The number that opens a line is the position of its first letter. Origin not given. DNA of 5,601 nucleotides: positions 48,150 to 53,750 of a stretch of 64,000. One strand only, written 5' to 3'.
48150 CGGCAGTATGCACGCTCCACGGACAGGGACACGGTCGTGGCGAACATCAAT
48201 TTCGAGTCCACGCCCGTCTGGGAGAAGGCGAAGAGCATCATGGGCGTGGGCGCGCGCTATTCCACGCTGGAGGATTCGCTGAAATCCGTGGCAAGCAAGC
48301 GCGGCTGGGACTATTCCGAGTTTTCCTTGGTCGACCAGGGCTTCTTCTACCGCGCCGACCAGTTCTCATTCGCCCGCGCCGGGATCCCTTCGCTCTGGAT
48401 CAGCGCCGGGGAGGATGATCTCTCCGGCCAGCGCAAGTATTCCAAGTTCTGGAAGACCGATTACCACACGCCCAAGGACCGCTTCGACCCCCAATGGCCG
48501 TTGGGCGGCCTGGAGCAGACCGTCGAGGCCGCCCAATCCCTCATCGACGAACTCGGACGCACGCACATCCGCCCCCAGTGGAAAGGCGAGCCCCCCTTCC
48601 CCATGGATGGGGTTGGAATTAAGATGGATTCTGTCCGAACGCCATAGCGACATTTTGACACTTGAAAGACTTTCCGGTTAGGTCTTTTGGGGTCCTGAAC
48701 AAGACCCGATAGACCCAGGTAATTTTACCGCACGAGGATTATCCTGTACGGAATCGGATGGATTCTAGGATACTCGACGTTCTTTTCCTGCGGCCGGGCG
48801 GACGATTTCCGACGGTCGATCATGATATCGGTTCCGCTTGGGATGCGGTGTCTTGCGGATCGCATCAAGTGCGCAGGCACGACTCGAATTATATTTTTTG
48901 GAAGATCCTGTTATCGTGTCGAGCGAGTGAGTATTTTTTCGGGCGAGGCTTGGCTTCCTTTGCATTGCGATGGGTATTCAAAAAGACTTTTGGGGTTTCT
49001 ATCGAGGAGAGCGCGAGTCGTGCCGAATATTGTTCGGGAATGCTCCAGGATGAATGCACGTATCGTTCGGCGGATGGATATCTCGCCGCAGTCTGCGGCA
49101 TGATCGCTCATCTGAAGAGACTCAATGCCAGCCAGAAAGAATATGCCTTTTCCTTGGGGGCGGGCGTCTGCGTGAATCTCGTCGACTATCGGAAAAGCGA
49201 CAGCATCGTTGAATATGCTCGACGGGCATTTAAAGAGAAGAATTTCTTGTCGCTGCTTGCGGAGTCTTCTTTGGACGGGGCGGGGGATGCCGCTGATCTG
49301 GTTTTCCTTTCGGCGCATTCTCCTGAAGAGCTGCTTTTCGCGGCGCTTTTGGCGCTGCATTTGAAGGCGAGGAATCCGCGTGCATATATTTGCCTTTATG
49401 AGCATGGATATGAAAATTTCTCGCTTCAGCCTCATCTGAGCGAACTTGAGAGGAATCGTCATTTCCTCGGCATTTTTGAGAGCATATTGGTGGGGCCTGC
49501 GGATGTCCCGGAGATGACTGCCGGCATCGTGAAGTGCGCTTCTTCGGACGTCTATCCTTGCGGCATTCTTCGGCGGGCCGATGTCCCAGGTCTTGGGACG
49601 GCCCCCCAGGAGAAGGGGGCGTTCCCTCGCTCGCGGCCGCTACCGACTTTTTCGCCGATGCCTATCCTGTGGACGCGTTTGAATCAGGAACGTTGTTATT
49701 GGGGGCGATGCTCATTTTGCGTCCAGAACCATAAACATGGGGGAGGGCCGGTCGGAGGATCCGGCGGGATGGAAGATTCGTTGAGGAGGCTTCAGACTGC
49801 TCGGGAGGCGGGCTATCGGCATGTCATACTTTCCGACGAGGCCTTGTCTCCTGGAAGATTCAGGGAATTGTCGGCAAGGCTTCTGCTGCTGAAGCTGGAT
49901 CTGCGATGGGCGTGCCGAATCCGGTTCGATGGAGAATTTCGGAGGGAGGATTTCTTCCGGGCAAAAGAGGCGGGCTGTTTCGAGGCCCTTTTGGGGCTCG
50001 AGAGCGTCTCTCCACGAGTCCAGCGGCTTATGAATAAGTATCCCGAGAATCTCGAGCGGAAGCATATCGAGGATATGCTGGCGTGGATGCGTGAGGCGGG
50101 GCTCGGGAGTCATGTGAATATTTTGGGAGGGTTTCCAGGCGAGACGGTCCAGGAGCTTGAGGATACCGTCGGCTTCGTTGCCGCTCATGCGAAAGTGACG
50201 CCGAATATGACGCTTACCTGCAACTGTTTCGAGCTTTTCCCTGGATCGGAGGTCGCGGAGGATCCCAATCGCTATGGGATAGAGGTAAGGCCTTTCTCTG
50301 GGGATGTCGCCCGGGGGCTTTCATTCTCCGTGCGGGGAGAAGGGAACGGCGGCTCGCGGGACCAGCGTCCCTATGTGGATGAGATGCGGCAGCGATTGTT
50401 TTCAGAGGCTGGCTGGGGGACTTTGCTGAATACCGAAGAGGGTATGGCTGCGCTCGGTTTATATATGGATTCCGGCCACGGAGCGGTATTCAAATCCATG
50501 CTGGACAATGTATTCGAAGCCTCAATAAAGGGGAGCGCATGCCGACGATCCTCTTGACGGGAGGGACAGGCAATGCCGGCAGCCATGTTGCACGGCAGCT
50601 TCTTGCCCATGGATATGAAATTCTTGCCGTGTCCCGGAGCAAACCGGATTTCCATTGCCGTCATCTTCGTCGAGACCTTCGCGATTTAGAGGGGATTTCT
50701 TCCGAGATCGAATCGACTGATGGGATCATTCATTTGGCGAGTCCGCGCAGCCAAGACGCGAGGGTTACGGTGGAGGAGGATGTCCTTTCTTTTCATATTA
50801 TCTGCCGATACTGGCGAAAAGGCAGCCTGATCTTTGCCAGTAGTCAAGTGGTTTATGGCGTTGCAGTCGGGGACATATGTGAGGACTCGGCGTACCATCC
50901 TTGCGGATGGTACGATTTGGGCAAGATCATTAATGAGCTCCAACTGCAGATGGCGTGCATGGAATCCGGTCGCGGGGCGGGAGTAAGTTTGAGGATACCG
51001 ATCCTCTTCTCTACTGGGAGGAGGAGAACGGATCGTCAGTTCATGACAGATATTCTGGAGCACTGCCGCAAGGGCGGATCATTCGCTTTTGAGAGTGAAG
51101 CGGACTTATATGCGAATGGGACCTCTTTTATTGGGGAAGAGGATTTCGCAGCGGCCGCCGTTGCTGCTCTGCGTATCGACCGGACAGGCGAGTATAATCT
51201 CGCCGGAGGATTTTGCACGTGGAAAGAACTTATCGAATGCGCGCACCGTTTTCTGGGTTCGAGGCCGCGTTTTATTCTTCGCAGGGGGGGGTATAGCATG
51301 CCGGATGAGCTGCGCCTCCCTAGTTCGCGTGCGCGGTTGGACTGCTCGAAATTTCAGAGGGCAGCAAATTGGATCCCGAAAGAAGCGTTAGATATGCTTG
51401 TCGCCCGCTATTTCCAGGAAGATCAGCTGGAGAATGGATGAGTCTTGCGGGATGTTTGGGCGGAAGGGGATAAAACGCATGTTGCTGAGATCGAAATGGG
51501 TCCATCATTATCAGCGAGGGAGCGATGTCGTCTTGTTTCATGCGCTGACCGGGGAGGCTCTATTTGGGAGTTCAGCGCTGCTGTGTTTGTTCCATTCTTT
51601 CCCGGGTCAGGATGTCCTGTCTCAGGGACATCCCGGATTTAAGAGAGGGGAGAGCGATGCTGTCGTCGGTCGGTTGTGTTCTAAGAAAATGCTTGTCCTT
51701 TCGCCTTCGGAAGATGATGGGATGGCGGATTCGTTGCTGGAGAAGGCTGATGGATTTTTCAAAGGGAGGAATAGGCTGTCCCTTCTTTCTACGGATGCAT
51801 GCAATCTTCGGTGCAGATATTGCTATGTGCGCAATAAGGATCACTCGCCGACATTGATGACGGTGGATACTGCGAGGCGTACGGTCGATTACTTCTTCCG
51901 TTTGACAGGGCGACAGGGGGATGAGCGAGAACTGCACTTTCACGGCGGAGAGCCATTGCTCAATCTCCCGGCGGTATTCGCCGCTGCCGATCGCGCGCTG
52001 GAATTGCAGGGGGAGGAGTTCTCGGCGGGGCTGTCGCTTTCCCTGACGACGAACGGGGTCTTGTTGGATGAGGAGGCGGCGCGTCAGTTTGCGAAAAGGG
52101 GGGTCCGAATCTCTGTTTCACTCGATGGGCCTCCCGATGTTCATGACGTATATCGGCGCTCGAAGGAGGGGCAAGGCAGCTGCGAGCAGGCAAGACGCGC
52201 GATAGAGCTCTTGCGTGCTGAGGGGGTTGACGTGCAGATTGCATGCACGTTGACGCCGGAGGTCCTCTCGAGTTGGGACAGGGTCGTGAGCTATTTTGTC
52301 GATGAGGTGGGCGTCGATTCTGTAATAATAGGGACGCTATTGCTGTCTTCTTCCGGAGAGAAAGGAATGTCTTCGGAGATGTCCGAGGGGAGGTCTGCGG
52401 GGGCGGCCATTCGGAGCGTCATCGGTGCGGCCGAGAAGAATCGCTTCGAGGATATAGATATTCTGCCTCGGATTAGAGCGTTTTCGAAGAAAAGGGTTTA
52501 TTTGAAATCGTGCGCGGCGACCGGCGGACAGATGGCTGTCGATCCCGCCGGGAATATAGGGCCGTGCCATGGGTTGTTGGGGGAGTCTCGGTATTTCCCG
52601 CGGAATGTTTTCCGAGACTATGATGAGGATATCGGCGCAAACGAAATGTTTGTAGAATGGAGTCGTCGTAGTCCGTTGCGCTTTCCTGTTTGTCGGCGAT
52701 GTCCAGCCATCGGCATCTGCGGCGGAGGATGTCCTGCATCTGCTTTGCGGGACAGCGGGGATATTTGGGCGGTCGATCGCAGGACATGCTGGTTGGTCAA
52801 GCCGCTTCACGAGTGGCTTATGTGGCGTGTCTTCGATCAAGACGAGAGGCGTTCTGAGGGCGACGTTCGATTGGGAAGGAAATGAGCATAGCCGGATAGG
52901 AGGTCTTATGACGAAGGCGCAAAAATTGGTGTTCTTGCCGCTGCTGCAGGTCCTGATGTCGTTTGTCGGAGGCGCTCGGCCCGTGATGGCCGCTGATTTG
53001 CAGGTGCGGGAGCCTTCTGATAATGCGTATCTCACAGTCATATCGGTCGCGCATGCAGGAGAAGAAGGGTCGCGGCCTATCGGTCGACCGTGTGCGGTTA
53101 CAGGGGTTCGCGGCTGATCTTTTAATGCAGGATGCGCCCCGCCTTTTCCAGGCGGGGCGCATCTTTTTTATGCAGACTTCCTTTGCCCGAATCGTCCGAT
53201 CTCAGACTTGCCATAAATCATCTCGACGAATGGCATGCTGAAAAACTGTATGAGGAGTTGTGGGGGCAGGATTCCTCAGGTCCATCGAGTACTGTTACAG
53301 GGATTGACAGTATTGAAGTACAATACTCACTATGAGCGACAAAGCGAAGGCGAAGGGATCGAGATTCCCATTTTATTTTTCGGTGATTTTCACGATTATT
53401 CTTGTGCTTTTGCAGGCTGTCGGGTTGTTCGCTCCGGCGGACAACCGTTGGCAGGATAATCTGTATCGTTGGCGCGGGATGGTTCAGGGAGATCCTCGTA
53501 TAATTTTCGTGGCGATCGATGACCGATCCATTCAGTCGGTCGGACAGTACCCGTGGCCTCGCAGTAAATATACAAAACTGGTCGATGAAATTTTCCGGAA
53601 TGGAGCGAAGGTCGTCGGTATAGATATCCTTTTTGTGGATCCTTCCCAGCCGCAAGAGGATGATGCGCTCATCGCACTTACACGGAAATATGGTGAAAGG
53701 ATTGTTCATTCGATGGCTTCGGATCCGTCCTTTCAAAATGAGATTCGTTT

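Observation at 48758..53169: Lower-GC four-gene cluster: B12-binding radical SAM + SDR epimerase + radical SAM/SPASM with RRE-like N-terminus + small signal-peptide ORF, closed by a strong terminator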

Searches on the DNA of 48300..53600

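Call 71: search_rna_families(source=window, start=48300, end=53600, threshold=evalue, max_evalue=1)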
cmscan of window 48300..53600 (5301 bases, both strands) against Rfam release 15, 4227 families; matches with E-value up to 1: 2.
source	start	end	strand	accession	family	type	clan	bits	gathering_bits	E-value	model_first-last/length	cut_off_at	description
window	53068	53169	+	RF01772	rnk_pseudo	Cis-reg; leader;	-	32.3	55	0.012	1-108/108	no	Pseudomonas rnk leader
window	53133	53161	-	RF02609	BSR0602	Gene; sRNA;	-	20.4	191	0.22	132-160/169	no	Brucella sRNA 0602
